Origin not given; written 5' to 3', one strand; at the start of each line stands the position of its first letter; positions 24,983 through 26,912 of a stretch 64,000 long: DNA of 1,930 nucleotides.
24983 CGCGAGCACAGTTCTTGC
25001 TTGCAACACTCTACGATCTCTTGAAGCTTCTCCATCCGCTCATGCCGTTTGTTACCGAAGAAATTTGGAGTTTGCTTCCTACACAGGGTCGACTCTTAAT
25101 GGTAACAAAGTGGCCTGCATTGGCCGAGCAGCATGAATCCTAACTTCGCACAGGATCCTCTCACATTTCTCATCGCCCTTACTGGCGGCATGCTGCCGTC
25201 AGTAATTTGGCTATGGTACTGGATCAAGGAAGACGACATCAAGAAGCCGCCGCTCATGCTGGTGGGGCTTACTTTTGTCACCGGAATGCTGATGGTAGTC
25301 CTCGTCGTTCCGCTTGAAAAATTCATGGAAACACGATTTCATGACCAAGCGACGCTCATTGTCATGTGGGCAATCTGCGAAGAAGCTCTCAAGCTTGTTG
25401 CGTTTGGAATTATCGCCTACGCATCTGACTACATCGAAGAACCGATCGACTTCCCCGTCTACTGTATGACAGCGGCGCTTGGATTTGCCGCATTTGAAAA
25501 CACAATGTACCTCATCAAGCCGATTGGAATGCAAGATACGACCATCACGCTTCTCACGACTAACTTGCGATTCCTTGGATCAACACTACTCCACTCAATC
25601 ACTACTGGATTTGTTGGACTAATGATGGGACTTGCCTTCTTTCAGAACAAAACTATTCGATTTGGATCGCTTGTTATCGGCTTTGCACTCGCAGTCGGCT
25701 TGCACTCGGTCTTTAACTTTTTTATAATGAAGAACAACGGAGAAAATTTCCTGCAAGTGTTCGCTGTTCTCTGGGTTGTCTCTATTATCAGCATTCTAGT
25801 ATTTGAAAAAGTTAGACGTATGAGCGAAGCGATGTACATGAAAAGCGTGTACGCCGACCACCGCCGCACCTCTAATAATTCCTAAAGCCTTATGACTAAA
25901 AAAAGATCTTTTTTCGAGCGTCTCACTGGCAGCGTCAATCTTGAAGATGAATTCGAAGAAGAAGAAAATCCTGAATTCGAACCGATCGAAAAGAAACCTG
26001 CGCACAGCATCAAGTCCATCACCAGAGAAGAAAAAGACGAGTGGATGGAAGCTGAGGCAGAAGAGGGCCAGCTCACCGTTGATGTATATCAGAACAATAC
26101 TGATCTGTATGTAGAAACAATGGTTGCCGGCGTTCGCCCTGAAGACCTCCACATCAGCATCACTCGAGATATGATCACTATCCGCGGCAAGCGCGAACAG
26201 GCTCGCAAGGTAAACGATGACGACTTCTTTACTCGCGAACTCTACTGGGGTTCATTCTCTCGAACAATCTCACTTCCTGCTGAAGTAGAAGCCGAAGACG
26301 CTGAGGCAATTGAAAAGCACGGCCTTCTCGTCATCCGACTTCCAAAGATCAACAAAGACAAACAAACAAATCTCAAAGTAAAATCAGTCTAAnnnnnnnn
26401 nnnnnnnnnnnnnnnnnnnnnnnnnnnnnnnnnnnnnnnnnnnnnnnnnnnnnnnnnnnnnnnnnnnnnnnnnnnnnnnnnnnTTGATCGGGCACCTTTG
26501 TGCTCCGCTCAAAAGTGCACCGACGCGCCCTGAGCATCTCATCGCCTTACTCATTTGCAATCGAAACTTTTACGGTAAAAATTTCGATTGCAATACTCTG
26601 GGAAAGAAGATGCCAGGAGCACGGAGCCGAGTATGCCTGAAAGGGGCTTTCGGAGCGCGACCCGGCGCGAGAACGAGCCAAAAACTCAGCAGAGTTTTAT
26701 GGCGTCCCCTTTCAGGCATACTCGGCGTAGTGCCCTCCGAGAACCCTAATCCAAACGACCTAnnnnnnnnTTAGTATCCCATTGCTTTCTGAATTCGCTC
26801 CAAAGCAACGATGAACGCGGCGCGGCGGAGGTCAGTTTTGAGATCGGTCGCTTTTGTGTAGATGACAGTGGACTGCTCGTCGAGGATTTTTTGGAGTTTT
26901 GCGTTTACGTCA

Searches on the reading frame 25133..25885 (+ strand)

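Call 28: search_protein_families(library=pfam, proteins=[window:25133-25885:+], max_evalue=0.01)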
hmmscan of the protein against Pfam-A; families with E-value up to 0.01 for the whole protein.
window:25133-25885:+ (250 aa): 2 families
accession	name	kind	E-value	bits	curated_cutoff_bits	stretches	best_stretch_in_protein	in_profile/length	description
PF13367.11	PrsW-protease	-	2.6e-29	102.6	23.5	1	40-217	2-192/196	PrsW family intramembrane metalloprotease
PF14342.11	DUF4396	-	0.0051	17.6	27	1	152-241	9-104/141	Domain of unknown function (DUF4396)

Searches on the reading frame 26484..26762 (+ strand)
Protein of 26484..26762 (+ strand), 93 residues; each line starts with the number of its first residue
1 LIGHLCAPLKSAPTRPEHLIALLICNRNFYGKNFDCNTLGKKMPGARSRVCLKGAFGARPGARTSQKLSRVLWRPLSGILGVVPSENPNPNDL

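Call 62: find_homologous_proteins(query=window:26484-26762:+, max_evalue=10)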
Query window:26484-26762:+: 1 candidates shared short words with the query, none scored E <= 10.
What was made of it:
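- Tried and rejected: no hit among 5.8 billion proteins (call 62);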
